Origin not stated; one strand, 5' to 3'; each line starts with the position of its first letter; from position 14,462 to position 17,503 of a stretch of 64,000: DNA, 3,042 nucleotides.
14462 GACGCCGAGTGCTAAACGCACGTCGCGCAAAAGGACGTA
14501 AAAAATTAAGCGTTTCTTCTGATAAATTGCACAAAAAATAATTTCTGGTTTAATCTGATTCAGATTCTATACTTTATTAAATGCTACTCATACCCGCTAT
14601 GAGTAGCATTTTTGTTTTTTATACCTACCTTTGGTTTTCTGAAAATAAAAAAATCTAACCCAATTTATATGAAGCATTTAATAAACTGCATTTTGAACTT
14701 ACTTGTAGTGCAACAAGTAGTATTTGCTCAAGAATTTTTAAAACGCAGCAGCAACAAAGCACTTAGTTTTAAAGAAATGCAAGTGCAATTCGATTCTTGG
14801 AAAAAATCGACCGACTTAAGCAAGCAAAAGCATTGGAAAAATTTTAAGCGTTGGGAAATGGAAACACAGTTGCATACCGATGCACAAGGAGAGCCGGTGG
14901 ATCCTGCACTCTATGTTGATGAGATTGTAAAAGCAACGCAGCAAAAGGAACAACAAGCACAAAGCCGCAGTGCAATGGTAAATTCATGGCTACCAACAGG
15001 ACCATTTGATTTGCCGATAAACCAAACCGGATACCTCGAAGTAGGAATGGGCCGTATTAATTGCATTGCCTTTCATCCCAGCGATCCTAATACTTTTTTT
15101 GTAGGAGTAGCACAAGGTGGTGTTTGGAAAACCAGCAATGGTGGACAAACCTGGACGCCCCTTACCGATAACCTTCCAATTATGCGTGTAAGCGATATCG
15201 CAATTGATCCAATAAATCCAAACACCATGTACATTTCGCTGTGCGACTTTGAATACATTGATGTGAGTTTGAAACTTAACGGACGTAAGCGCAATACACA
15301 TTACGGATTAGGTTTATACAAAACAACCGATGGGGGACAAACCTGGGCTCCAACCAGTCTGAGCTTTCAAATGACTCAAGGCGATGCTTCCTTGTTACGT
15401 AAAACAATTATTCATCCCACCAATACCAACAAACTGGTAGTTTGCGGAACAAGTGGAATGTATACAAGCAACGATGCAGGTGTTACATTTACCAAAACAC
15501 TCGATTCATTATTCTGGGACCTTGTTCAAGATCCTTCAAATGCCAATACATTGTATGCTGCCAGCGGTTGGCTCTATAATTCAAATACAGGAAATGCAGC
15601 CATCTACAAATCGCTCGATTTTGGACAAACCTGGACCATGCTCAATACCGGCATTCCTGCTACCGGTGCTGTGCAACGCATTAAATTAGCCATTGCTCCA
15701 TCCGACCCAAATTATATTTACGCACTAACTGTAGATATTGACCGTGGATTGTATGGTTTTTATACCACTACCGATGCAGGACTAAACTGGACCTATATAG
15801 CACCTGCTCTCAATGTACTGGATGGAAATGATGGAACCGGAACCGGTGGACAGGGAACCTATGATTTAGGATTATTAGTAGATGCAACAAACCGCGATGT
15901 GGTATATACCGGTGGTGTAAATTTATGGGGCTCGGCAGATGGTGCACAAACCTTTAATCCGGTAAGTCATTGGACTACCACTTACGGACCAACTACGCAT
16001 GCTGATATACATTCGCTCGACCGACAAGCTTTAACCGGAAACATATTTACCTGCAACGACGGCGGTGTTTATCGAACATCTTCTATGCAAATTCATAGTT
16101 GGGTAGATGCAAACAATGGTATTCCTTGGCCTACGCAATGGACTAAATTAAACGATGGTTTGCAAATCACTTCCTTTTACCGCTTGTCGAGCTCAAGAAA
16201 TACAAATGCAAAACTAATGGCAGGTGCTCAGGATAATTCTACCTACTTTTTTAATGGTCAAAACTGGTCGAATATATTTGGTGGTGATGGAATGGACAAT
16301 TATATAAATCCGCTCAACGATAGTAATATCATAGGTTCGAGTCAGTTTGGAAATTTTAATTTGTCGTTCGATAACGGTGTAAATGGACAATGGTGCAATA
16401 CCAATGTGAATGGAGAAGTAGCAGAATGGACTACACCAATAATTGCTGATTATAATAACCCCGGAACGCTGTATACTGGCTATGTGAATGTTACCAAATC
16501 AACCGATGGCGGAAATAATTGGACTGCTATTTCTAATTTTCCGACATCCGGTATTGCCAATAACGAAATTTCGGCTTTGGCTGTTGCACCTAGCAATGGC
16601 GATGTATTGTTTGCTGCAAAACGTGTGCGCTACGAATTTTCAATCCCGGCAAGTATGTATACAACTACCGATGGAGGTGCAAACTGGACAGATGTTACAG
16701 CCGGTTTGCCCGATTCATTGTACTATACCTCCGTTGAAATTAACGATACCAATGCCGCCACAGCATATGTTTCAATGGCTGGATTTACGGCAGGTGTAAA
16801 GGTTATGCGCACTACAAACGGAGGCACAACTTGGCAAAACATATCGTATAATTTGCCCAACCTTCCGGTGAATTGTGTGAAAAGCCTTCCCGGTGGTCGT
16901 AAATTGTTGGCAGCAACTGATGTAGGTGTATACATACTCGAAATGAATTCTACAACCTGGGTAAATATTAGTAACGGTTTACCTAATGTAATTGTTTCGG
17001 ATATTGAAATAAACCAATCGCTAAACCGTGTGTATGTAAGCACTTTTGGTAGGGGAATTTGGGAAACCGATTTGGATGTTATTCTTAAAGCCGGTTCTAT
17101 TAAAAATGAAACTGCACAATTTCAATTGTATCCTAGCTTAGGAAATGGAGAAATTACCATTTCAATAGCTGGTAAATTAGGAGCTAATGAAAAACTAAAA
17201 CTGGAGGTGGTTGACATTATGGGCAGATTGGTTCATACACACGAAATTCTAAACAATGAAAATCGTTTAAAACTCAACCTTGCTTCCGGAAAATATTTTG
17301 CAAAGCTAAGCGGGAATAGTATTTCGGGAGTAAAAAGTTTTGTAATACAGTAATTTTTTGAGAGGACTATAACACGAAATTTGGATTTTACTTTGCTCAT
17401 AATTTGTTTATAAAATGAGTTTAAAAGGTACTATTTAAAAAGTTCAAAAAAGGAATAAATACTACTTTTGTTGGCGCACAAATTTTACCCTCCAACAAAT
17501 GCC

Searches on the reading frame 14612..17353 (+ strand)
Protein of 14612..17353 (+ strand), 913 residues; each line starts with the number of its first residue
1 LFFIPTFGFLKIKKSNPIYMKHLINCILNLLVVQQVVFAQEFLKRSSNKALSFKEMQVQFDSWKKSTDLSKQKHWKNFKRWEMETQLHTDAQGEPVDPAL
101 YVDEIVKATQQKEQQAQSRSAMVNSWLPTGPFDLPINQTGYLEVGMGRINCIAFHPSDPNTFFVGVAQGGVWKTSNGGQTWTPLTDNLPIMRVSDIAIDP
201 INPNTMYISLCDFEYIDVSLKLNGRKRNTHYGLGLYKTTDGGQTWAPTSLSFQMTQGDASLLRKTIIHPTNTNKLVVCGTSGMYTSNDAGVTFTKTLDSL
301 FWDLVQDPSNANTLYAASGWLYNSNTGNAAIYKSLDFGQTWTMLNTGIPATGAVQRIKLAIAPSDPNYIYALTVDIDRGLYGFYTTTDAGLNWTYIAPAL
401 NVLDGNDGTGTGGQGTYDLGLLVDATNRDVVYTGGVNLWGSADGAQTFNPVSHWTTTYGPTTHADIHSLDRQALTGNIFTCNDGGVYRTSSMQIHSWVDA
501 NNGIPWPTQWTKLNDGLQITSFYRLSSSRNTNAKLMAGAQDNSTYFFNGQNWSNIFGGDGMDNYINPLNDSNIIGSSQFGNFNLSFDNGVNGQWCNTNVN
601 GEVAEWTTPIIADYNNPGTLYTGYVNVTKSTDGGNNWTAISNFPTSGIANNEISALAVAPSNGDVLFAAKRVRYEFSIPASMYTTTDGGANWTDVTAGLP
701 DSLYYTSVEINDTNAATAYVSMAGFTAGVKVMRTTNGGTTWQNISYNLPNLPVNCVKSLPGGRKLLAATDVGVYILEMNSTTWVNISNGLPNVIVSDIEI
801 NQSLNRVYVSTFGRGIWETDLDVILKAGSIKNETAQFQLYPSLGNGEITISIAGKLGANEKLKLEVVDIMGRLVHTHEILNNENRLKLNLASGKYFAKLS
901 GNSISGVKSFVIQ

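Call 50: search_protein_families(library=pfam, proteins=[window:14612-17353:+], max_evalue=0.00001)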
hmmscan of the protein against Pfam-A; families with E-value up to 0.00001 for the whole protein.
window:14612-17353:+ (913 aa): 3 families
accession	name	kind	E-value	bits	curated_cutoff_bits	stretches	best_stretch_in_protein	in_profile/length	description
PF15902.12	Sortilin-Vps10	-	1.6e-20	73.8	33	1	283-397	3-113/446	Sortilin, neurotensin receptor 3,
PF02012.26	BNR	-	9.3e-07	28.4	27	0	236-246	1-11/12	BNR/Asp-box repeat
PF18962.6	Por_Secre_tail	-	4e-06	27.5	27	0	840-912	2-75/75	Secretion system C-terminal sorting domain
